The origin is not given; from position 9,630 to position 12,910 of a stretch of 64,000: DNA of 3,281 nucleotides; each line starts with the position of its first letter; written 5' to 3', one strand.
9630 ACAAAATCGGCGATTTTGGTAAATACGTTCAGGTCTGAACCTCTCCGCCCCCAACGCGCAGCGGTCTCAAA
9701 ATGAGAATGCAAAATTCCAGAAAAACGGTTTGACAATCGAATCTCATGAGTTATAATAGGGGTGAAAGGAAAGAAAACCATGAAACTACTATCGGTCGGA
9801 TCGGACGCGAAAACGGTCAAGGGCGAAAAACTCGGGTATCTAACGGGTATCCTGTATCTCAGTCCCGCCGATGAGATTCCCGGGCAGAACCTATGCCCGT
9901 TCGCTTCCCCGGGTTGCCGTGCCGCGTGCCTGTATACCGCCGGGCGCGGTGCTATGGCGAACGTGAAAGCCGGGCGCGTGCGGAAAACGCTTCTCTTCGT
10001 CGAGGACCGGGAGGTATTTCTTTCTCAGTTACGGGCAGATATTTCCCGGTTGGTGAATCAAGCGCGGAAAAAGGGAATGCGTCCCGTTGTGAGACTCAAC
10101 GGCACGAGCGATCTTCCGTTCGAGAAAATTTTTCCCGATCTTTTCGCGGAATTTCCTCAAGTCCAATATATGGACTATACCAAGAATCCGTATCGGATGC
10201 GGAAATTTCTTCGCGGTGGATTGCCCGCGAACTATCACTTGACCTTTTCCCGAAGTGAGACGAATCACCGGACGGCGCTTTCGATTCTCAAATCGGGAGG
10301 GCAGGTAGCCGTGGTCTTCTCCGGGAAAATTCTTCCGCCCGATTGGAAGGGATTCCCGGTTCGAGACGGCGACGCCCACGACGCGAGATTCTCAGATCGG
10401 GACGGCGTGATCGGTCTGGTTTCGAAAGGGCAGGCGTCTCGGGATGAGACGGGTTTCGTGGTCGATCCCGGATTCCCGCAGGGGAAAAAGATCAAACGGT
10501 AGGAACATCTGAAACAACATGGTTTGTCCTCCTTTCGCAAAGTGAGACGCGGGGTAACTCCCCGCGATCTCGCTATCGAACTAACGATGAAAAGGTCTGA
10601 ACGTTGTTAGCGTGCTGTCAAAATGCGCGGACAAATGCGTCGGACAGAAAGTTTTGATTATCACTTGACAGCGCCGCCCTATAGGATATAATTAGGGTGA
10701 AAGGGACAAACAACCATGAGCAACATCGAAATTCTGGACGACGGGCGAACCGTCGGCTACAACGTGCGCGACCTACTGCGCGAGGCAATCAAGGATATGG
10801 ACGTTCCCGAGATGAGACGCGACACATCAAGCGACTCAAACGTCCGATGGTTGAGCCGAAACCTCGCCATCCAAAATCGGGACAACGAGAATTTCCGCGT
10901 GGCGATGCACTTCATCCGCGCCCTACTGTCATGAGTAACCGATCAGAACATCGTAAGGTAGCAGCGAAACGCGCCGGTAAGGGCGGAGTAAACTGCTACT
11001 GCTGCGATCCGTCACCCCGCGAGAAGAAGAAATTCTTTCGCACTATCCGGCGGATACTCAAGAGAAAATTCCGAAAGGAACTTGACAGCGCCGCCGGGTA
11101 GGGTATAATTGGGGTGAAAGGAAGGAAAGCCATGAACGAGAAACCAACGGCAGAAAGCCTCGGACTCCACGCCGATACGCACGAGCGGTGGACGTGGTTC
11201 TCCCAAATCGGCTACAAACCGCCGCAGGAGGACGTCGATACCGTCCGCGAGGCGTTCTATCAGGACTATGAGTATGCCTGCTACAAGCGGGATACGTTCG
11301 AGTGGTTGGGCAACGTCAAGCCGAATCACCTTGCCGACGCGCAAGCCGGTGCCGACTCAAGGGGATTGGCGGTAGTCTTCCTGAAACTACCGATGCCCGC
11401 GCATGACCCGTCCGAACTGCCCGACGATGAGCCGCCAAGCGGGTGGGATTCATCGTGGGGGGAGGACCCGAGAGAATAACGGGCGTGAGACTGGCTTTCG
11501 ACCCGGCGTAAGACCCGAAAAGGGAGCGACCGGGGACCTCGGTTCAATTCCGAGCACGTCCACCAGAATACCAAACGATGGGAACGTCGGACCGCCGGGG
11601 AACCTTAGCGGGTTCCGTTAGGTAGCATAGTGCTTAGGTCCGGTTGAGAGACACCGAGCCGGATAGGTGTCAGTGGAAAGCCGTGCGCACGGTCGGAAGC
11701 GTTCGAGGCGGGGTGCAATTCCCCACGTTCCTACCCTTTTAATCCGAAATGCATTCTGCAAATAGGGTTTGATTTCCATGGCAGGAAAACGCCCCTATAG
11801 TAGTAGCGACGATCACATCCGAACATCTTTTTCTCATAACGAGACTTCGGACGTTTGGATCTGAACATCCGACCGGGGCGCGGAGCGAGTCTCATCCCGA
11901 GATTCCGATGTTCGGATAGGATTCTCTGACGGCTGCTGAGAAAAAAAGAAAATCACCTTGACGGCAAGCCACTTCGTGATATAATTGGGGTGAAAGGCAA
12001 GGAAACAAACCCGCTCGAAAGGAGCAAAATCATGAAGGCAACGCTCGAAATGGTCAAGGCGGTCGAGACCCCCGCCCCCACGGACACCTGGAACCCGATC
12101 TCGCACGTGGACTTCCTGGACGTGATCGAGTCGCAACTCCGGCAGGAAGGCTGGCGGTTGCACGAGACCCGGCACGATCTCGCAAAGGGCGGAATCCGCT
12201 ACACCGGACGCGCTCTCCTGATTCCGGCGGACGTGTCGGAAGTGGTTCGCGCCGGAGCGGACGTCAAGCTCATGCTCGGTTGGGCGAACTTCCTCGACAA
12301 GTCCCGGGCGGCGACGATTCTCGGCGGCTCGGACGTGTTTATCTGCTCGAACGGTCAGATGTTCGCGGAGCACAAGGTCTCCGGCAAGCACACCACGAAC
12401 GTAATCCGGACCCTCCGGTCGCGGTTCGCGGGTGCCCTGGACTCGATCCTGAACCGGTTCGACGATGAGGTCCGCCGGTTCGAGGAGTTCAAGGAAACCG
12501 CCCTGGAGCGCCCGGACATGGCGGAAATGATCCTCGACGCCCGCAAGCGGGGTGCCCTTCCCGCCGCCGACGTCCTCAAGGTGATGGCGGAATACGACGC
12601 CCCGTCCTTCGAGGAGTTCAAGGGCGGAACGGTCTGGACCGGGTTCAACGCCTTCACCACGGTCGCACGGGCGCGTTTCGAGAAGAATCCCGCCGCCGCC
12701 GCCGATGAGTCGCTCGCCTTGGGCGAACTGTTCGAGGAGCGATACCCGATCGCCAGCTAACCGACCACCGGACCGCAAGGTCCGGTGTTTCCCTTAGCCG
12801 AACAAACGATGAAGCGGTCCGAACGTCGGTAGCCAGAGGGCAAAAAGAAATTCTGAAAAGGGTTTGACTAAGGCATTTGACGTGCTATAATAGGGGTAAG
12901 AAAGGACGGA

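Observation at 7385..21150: Array of about 22 autonomous promoter-leader-microgene-terminator cassettes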

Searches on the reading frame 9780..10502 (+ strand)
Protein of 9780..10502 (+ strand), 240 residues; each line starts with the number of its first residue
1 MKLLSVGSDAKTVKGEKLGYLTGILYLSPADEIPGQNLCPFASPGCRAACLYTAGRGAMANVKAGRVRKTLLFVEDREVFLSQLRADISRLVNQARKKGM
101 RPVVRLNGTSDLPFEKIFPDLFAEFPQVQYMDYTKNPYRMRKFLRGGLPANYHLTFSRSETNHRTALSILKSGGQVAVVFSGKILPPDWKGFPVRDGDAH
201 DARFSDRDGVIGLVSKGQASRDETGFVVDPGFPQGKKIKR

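Call 12: search_protein_families(library=pfam, proteins=[window:9780-10502:+], max_evalue=0.05)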
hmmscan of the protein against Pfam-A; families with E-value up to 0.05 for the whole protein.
window:9780-10502:+ (240 aa): 1 family
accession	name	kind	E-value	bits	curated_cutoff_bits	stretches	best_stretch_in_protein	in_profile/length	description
PF17338.8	GP88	-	4.4e-47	161.3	24.4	1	4-229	3-229/230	Gene product 88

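Call 13: search_protein_families(library=phrogs, proteins=[window:9780-10502:+], max_evalue=0.01)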
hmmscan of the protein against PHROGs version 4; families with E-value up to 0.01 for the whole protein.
window:9780-10502:+ (240 aa): 1 family
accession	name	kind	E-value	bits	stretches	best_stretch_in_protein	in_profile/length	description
phrog_1617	-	unknown function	3.2e-67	227.5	1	2-229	40-271/273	-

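Call 21: find_encoding_contigs(protein=window:9780-10502:+, flank=10000, max_places=6)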
Protein window:9780-10502:+ (240 aa): 6 contigs read that carry it; 2 places shown.
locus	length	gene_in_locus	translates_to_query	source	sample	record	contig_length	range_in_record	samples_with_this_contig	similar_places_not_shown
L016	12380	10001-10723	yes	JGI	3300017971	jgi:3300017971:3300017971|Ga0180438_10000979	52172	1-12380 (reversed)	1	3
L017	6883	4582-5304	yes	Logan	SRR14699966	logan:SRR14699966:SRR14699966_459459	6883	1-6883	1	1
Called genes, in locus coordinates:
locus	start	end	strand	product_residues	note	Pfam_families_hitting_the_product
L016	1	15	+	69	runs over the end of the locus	PF09723:Zn_ribbon_8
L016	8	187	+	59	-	-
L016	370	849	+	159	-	-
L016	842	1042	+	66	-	-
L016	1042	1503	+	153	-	PF00383:dCMP_cyt_deam_1, PF14437:MafB19-deam (weak)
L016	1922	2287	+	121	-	-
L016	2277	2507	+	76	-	-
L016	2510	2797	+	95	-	-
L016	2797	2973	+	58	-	-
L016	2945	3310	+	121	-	-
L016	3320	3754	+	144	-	-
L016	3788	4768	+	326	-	PF01145:Band_7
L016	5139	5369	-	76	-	-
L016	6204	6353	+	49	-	-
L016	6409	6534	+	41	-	-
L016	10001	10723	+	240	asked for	PF17338:GP88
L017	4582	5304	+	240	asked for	PF17338:GP88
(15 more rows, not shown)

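Call 32: find_related_loci(query=window:9780-10502:+, collection=viral_contigs, flank=10000)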
Query window:9780-10502:+ (240 aa) in viral_contigs; peptide patterns used: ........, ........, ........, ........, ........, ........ (x = any residue, [..] = any of these).
13 stretches matched a pattern, but none encodes a relative of the query by tblastn (E <= 1e-3).

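Call 33: find_homologous_proteins(query=window:9780-10502:+, max_evalue=1e-10)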
Query window:9780-10502:+ (240 aa): 7962 proteins with E <= 1e-10 among 8000 candidates; the best 120 are listed.
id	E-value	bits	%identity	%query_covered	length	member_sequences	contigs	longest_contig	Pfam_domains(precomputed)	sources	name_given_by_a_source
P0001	4.1e-158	542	100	100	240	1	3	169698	PF17338.9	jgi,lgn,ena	-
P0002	6.3e-106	371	73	95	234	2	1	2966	PF17338.9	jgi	-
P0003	1.2e-103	364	72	95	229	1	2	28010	PF17338.9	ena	-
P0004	4.2e-86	306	62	95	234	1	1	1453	PF17338.9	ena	-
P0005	2.4e-85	304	61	95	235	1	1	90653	PF17338.9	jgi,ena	-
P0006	1.8e-78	281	58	95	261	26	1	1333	PF17338.9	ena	-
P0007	2.3e-76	274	56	95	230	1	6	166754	PF17338.9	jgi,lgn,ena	-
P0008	2.4e-76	274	57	94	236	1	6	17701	PF17338.9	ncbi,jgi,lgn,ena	jgi:hypothetical protein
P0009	6.8e-76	273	57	88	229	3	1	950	PF17338.9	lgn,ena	-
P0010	7.1e-76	273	58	95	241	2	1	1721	PF17338.9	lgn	-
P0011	1.2e-75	272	58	94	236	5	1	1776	PF17338.9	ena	-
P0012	1.2e-75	272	59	95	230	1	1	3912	PF17338.9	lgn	-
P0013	1.7e-75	272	54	95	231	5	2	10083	PF17338.9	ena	-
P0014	2.1e-75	271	58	95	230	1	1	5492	PF17338.9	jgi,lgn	jgi:hypothetical protein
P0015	4.3e-75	270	54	99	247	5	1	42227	PF17338.9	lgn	-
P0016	7.0e-75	270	55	95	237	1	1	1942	PF17338.9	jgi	jgi:hypothetical protein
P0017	7.7e-75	269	56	95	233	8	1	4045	PF17338.9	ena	-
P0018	8.6e-75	269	55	96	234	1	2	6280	PF17338.9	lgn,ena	-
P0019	9.8e-75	269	58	94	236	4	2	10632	PF17338.9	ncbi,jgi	jgi:hypothetical protein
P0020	1.3e-74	269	58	94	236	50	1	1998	PF17338.9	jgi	jgi:hypothetical protein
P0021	1.3e-74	269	55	95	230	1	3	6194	PF17338.9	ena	-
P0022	1.4e-74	269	56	95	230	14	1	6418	PF17338.9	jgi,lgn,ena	jgi:hypothetical protein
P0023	1.6e-74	268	55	97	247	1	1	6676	PF17338.9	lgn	-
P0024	1.8e-74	268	57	95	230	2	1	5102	PF17338.9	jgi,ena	jgi:hypothetical protein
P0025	2.5e-74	268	56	95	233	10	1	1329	PF17338.9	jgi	-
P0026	4.4e-74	267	56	94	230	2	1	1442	PF17338.9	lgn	-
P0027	9.7e-74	266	57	95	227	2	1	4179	PF17338.9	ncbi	-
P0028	1.4e-73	265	55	94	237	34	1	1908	PF17338.9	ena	-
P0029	1.6e-73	265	55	96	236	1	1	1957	PF17338.9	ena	-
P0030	2.6e-73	264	55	95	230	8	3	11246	PF17338.9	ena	-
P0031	3.8e-73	264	55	96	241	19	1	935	PF17338.9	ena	-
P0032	4.5e-73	264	56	95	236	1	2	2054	PF17338.9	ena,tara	tara:strand:- start:407 stop:1117 length:711 start_codon:yes stop_codon:yes gene_type:complete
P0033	4.6e-73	264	57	94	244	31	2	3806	PF17338.9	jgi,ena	jgi:hypothetical protein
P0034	5.1e-73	263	56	95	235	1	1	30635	PF17338.9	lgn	-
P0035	5.2e-73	263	59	94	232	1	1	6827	PF17338.9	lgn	-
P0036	5.7e-73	263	55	95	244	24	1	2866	PF17338.9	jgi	jgi:hypothetical protein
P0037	6.4e-73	263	56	95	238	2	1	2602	PF17338.9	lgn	-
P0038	6.6e-73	263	57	94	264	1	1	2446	PF17338.9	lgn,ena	-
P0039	7.1e-73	263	56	94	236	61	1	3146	PF17338.9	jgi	-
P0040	9.0e-73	263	56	95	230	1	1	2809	PF17338.9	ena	-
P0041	1.1e-72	262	58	94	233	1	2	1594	PF17338.9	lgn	-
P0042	1.1e-72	262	57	96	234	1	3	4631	PF17338.9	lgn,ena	-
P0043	1.1e-72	262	56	96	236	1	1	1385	PF17338.9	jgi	jgi:hypothetical protein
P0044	1.1e-72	262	57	95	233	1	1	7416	PF17338.9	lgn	-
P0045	1.1e-72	262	56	95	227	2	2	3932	PF17338.9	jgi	jgi:hypothetical protein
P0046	1.2e-72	262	56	94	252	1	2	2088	PF17338.9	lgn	-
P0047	1.2e-72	262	56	95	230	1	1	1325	PF17338.9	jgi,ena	jgi:hypothetical protein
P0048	1.2e-72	262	56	95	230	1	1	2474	PF17338.9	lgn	-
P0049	1.3e-72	262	57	95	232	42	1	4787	PF17338.9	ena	-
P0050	1.5e-72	262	56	94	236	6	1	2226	PF17338.9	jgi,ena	-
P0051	1.6e-72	262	56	95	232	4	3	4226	PF17338.9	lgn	-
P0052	2.4e-72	261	55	95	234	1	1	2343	PF17338.9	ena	-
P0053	2.5e-72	261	55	95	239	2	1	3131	PF17338.9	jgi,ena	-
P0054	2.5e-72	261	56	95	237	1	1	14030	PF17338.9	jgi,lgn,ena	-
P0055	2.7e-72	261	55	95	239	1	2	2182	PF17338.9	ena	-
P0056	2.8e-72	261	54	95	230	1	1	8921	PF17338.9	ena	-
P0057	3.0e-72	261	55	95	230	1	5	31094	PF17338.9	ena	-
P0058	3.0e-72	261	55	94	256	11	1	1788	PF17338.9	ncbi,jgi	jgi:hypothetical protein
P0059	3.2e-72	261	58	95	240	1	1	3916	PF17338.9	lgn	-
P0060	3.3e-72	261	58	94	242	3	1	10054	PF17338.9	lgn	-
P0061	3.5e-72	261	55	95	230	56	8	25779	PF17338.9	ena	-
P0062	4.2e-72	260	54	93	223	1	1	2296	PF17338.9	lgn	-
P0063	4.4e-72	260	55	95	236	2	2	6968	PF17338.9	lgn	-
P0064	5.7e-72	260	54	94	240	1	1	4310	PF17338.9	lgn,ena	-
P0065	6.8e-72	260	57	94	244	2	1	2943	PF17338.9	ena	-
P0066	6.9e-72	260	55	95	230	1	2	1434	PF17338.9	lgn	-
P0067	8.9e-72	259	55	95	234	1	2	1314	PF17338.9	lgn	-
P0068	1.4e-71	259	55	94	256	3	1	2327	PF17338.9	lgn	-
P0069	1.5e-71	259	57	95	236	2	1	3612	PF17338.9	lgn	-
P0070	1.6e-71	259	51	99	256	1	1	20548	PF17338.9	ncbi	-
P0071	1.7e-71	258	56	95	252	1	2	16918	PF17338.9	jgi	jgi:hypothetical protein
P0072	2.0e-71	258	55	95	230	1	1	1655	PF17338.9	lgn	-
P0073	2.1e-71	258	56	94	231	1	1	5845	PF17338.9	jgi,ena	jgi:hypothetical protein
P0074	3.2e-71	258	55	95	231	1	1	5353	PF17338.9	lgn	-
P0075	3.2e-71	258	54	95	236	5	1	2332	PF17338.9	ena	-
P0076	3.3e-71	258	54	95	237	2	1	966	PF17338.9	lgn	-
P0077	3.4e-71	257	55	95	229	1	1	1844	PF17338.9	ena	-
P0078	3.6e-71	257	54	96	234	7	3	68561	PF17338.9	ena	-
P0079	3.7e-71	257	54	94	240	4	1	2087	PF17338.9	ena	-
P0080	4.3e-71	257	55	95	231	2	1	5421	PF17338.9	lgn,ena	-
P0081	4.6e-71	257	55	95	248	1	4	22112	PF17338.9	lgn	-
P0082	5.0e-71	257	57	95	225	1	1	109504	PF17338.9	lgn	-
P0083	5.2e-71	257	55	95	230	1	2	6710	PF17338.9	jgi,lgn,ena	jgi:hypothetical protein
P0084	5.4e-71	257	54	95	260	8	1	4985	PF17338.9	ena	-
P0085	5.7e-71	257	57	94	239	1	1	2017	PF17338.9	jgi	-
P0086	6.3e-71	257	54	96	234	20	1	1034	PF17338.9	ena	-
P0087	7.4e-71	256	53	94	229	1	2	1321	PF17338.9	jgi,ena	jgi:hypothetical protein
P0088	7.5e-71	256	56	92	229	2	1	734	PF17338.9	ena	-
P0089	8.3e-71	256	53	95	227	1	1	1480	PF17338.9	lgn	-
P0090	8.5e-71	256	53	95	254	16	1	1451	PF17338.9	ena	-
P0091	9.0e-71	256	55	95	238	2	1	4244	PF17338.9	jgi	jgi:hypothetical protein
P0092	1.0e-70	256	53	95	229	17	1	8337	PF17338.9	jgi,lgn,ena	-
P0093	1.1e-70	256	53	95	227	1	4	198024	PF17338.9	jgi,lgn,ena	-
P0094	1.2e-70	256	55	96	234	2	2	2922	PF17338.9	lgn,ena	-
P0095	1.6e-70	255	56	94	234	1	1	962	PF17338.9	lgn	-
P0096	2.0e-70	255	56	95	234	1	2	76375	PF17338.9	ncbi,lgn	-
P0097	2.0e-70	255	54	94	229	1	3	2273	PF17338.9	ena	-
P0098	2.1e-70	255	56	94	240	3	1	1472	PF17338.9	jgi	-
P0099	2.2e-70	255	53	95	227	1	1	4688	PF17338.9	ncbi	-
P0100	2.2e-70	255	55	95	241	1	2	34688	PF17338.9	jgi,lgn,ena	-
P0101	2.3e-70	255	53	95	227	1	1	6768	PF17338.9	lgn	-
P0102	2.4e-70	255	55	96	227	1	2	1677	PF17338.9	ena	-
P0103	2.4e-70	255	54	97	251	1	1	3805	PF17338.9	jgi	jgi:hypothetical protein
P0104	2.4e-70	255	52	95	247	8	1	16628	PF17338.9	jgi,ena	jgi:hypothetical protein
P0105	2.5e-70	255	53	95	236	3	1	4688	PF17338.9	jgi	jgi:hypothetical protein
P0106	2.7e-70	255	57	95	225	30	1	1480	PF17338.9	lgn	-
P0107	3.0e-70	254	56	94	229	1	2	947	PF17338.9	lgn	-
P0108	3.2e-70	254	56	94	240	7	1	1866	PF17338.9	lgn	-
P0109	3.3e-70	254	56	95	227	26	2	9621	PF17338.9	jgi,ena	-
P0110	3.4e-70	254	55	94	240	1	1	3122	PF17338.9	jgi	-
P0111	3.5e-70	254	55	95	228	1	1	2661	PF17338.9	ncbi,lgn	-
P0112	3.5e-70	254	54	95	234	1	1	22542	PF17338.9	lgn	-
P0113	3.6e-70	254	54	95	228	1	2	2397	PF17338.9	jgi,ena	-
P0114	3.7e-70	254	55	96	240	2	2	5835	PF17338.9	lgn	-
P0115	3.8e-70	254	53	95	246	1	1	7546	PF17338.9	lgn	-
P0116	4.1e-70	254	54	94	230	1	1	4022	PF17338.9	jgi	-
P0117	4.2e-70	254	54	95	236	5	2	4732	PF17338.9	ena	-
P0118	4.3e-70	254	56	94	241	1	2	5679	PF17338.9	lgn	-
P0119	4.9e-70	254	52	96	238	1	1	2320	PF17338.9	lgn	-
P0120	5.4e-70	254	58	94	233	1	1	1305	PF17338.9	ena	-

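Call 34: find_encoding_contigs(protein=P0003, flank=10000, max_places=2)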
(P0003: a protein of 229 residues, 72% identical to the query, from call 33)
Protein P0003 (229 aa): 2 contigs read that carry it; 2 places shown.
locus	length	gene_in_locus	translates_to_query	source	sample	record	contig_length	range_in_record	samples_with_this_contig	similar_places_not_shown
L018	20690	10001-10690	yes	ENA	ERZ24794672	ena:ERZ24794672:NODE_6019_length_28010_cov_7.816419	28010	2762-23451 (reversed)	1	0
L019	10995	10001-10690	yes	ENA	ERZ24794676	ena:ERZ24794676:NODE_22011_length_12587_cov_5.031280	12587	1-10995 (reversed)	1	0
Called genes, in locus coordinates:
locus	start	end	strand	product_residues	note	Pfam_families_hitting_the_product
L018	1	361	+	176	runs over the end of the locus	PF00149:Metallophos (weak)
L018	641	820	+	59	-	-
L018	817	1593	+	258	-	-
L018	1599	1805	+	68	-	-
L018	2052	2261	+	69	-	PF09723:Zn_ribbon_8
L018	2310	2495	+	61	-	-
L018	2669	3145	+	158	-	-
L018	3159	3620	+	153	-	PF00383:dCMP_cyt_deam_1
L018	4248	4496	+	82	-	-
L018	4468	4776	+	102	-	-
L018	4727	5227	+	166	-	-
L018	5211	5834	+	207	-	-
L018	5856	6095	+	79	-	-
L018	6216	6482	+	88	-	-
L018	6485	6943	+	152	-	-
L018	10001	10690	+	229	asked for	PF17338:GP88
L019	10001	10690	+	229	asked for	PF17338:GP88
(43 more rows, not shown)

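Call 35: find_encoding_contigs(protein=P0005, flank=10000, max_places=2)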
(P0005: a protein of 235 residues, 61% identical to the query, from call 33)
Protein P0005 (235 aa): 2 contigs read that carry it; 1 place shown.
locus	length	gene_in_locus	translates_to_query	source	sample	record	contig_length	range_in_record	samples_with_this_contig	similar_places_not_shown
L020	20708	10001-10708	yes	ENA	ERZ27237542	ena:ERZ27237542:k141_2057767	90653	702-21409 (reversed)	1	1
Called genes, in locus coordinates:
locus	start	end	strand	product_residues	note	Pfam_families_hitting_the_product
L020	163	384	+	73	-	-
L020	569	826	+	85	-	PF24749:DUF7695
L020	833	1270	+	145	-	-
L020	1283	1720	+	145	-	PF00542:Ribosomal_L12 (weak)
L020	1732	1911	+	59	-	-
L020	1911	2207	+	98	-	-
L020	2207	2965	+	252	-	-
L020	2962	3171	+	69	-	PF09723:Zn_ribbon_8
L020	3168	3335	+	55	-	-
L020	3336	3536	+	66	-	-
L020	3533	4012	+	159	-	-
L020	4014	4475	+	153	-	PF00383:dCMP_cyt_deam_1, PF14437:MafB19-deam (faint)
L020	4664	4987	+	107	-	-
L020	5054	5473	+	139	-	-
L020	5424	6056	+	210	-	-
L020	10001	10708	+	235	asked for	PF17338:GP88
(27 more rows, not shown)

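Call 36: find_encoding_contigs(protein=P0007, flank=10000, max_places=2)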
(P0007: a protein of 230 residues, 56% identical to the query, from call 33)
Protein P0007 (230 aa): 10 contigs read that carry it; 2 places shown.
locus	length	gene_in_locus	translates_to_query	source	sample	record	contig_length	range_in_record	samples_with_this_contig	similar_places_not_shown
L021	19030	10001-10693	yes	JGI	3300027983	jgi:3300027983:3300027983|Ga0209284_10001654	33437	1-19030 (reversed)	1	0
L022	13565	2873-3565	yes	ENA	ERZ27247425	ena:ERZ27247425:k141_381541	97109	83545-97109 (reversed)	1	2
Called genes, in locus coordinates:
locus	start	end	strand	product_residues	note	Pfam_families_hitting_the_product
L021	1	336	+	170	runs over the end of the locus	PF01844:HNH, PF14279:HNH_5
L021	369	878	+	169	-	-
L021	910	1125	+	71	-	-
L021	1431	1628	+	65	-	-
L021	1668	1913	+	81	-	-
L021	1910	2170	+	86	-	-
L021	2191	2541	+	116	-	-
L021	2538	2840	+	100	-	-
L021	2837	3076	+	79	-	-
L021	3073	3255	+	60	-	-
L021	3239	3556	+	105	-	-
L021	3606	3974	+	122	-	-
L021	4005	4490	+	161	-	-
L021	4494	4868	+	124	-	-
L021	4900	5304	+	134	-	-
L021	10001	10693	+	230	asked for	PF17338:GP88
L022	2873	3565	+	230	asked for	PF17338:GP88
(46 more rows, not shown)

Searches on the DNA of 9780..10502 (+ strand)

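Call 67: search_rna_families(sources=[L018, L020, L024], threshold=evalue, max_evalue=0.1)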
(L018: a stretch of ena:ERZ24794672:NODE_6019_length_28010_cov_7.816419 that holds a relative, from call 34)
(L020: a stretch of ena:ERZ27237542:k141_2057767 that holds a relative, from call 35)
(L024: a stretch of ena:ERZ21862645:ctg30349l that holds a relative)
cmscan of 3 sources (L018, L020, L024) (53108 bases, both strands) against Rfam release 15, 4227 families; matches with E-value up to 0.1: 3.
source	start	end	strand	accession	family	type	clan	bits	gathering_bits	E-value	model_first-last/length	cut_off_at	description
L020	13536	13619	+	RF00005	tRNA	Gene; tRNA;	CL00001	59.1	29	2.6e-10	1-71/71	no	tRNA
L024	750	813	+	RF02679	Pistol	Gene; ribozyme;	-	51.1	34.5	1.8e-06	1-68/68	no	Pistol ribozyme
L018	20332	20487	-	RF01264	snR83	Gene; snRNA; snoRNA; HACA-box;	CL00023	25.6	75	0.087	1-308/308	no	Small nucleolar RNA snR83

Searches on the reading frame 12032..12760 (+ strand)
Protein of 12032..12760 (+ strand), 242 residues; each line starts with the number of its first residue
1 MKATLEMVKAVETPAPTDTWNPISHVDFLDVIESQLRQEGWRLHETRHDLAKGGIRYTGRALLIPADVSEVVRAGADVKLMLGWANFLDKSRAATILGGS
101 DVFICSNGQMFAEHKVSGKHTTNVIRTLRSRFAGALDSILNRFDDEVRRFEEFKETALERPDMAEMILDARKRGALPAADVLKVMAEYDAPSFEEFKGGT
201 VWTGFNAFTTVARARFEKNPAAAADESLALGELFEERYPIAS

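Call 12: search_protein_families(library=pfam, proteins=[window:12032-12760:+], max_evalue=0.05)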
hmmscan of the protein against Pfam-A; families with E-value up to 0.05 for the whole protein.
window:12032-12760:+ (242 aa): 1 family
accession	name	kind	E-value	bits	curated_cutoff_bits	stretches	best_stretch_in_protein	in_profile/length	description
PF06067.16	DUF932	-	7.6e-10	39.4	23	1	18-211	7-205/227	Domain of unknown function (DUF932)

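Call 13: search_protein_families(library=phrogs, proteins=[window:12032-12760:+], max_evalue=0.01)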
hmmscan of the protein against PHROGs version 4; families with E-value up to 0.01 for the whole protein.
window:12032-12760:+ (242 aa): 1 family
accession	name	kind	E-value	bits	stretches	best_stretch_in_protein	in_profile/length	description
phrog_1221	-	unknown function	0.00076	19.6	1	63-212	147-306/355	-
